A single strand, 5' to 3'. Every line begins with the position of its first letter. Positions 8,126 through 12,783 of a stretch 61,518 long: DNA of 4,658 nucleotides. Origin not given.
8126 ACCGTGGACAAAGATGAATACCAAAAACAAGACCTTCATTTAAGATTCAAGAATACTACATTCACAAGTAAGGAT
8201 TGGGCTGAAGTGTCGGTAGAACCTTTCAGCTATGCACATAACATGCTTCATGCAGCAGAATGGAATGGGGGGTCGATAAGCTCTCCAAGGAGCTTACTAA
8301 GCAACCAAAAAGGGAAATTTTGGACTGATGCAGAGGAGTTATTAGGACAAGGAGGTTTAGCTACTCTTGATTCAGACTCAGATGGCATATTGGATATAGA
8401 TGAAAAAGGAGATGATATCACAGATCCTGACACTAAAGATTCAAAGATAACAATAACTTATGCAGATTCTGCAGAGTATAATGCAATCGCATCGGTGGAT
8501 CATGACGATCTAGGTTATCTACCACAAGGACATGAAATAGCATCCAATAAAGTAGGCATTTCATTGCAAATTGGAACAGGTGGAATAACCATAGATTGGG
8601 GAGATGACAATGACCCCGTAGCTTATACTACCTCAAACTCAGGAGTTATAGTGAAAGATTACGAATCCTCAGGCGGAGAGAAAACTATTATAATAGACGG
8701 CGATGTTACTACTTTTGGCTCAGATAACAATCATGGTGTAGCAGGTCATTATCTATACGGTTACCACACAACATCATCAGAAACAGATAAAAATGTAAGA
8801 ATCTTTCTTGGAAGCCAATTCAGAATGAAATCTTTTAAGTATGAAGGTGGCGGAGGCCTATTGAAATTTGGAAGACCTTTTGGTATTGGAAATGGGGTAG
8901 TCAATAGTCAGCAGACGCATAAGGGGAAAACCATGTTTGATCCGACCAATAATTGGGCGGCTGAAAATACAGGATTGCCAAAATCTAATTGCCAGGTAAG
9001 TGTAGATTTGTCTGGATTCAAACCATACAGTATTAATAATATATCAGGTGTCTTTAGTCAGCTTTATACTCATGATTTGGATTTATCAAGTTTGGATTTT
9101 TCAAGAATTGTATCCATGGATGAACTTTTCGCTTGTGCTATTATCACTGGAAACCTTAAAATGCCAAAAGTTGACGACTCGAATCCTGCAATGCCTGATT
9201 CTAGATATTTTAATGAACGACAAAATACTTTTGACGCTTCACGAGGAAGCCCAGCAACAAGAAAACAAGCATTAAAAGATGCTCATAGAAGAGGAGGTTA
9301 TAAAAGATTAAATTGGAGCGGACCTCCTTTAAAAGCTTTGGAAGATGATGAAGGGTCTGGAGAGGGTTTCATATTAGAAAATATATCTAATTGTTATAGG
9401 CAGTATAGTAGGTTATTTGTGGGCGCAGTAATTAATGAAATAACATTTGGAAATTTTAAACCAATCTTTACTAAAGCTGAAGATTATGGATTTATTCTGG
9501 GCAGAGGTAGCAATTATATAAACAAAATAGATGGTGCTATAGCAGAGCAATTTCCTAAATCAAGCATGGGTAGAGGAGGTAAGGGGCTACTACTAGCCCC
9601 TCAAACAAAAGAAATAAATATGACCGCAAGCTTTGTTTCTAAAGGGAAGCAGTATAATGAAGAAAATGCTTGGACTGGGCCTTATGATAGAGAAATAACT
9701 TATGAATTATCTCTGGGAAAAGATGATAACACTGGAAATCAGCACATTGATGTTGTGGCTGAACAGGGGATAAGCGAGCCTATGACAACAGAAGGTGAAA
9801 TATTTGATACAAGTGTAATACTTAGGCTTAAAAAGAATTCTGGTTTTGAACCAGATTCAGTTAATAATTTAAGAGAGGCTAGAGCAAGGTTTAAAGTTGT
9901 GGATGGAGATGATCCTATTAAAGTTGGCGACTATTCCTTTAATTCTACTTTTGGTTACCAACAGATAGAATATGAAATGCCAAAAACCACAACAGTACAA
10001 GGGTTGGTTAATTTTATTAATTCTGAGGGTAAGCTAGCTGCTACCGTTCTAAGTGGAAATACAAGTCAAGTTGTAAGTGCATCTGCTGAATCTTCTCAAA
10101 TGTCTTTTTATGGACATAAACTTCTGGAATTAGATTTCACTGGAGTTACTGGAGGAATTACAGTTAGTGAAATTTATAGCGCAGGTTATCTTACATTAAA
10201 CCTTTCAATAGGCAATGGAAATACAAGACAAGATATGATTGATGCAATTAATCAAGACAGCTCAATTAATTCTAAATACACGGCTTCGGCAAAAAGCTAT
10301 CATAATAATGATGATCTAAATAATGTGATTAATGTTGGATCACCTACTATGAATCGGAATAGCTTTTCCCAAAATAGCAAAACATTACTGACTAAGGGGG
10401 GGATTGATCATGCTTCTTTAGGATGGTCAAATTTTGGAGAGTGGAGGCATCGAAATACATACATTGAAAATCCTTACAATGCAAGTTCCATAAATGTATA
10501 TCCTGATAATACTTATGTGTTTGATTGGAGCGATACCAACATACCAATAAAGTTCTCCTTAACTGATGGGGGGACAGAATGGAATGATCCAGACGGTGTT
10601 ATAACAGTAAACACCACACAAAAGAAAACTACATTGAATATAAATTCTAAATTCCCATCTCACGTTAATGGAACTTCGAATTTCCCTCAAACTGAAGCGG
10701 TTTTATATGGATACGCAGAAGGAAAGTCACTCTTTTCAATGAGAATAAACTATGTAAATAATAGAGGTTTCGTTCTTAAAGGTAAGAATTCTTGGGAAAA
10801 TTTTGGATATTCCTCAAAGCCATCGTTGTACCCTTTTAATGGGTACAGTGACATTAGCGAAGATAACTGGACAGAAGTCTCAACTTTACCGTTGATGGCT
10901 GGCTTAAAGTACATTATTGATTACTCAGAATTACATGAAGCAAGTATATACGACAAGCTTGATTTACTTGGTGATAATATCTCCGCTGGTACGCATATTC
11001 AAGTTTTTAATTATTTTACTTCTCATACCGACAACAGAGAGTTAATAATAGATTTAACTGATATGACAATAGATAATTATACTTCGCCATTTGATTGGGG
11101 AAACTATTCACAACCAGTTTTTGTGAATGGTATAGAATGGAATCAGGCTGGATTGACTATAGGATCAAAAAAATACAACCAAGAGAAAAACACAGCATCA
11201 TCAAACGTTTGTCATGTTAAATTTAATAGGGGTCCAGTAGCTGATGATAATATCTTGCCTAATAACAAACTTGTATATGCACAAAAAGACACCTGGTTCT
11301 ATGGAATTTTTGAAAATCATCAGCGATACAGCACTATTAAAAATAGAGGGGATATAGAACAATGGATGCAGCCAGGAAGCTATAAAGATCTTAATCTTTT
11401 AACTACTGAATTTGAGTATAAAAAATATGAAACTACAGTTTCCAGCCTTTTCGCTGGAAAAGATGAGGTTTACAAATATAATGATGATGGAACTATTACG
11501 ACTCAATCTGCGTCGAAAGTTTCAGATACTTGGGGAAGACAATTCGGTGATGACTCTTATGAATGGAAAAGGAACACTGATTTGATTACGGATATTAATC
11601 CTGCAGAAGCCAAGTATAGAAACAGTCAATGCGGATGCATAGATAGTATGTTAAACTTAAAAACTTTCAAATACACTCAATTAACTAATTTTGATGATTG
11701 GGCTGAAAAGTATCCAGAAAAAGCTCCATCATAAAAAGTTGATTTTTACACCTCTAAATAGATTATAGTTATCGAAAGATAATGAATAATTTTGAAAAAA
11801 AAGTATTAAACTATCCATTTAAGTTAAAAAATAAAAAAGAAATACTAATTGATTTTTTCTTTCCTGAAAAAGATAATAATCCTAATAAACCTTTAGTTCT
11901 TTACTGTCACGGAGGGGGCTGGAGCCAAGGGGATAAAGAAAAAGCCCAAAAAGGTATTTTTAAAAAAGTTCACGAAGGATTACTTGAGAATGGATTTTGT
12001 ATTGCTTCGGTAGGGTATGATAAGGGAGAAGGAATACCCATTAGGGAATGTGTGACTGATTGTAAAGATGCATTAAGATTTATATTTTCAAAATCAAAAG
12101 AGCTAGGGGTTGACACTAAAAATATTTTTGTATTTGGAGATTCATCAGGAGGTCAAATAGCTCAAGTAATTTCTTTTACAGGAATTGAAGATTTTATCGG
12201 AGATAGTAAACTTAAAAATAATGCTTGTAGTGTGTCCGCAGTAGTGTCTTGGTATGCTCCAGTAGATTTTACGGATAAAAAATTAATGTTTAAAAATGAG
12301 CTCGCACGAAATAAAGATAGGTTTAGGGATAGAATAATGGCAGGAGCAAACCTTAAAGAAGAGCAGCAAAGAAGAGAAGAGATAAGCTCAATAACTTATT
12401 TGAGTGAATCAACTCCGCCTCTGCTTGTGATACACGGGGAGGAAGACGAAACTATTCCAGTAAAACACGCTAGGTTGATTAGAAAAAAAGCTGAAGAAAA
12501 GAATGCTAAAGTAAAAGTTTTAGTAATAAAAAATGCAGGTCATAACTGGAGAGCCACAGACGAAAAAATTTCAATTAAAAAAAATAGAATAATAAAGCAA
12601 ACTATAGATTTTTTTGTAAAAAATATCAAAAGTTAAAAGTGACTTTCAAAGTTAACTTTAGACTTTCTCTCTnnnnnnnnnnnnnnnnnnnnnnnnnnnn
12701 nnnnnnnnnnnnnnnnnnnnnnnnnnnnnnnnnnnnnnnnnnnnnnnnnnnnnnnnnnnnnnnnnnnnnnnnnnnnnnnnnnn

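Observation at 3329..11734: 2,801-aa protein combining an N-terminal trypsin-like serine protease with PKD-like, Ca-binding and DUF285/BspA-like repeat modules, encoded just upstream of the head genes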

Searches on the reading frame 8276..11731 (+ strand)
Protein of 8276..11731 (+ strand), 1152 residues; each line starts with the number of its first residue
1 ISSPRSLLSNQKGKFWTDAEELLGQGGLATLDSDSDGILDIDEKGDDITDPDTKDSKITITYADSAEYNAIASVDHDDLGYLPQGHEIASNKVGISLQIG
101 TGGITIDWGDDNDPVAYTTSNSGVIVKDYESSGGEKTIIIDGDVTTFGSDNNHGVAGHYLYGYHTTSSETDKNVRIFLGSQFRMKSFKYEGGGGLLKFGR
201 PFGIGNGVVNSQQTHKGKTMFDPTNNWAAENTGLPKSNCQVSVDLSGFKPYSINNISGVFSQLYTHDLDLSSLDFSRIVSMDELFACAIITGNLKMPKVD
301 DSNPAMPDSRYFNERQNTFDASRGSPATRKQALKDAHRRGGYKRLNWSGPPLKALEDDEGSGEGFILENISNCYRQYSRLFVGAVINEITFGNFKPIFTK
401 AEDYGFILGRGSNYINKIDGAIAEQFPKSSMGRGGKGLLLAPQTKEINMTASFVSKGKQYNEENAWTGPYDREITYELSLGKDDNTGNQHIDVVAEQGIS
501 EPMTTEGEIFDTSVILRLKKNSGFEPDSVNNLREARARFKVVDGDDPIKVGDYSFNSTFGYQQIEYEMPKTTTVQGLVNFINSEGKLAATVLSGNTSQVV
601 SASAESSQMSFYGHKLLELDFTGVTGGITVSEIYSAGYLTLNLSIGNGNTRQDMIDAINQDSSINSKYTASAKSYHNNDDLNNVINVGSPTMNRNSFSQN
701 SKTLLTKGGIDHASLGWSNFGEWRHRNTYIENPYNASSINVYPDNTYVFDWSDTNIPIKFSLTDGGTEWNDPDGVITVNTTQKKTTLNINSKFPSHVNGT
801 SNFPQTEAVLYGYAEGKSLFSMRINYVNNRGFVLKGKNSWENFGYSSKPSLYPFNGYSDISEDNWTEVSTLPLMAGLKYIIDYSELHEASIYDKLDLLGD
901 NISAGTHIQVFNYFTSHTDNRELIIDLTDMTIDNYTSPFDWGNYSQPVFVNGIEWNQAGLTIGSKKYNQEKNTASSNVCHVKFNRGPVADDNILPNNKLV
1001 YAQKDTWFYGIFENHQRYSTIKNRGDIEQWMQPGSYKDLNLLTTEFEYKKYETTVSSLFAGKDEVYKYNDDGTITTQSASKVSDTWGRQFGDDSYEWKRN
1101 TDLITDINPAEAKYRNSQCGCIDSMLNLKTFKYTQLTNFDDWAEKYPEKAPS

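Call 37: find_homologous_proteins(query=window:8276-11731:+, max_evalue=0.001)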
Query window:8276-11731:+: 8000 candidates shared short words with the query, none scored E <= 0.001.

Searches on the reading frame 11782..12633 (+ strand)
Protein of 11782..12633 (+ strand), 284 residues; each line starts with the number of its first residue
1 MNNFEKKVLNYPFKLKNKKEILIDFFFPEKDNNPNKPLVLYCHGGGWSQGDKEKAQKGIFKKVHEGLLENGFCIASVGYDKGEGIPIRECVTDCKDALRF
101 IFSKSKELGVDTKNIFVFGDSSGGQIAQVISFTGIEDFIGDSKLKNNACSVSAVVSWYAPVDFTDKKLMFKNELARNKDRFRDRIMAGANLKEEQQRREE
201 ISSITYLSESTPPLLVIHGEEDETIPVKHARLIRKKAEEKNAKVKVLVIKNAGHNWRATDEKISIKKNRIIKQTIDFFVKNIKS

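Call 8: search_protein_families(library=phrogs, proteins=[window:11782-12633:+], max_evalue=0.001)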
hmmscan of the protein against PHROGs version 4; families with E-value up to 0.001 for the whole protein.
window:11782-12633:+ (284 aa): 2 families
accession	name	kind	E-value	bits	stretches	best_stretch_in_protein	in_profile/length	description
phrog_3341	-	other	1.4e-27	97.9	1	20-282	26-259/267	esterase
phrog_789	-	other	1.1e-06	28.6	1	197-278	527-596/637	esterase/lipase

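Call 9: search_protein_families(library=pfam, proteins=[window:11782-12633:+], max_evalue=0.01)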
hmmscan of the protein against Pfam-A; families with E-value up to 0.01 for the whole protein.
window:11782-12633:+ (284 aa): 9 families
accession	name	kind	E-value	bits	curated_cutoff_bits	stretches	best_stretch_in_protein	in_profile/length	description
PF20434.5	BD-FAE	-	1.2e-42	146.3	26.8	1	23-236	1-214/215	BD-FAE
PF07859.19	Abhydrolase_3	-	1.2e-17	64.9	25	1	39-256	1-208/210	alpha/beta hydrolase fold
PF00326.27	Peptidase_S9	-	3.8e-13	49.9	22.6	1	89-282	43-210/213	Prolyl oligopeptidase family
PF01738.24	DLH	-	1e-06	28.9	21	1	203-268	135-200/217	Dienelactone hydrolase family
PF12146.15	Hydrolase_4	-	0.0001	22.1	27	0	210-246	190-226/239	Serine aminopeptidase, S33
PF00135.34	COesterase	-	0.00012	21.7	27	0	92-133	162-203/515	Carboxylesterase family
PF00561.26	Abhydrolase_1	-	0.00022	21.4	25.8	1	188-255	179-239/245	alpha/beta hydrolase fold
PF02230.22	Abhydrolase_2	-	0.00046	20.5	23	0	212-255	157-200/217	Phospholipase/Carboxylesterase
PF08840.17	BAAT_C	-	0.0079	16.7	20.9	0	110-255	19-159/210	BAAT / Acyl-CoA thioester hydrolase C terminal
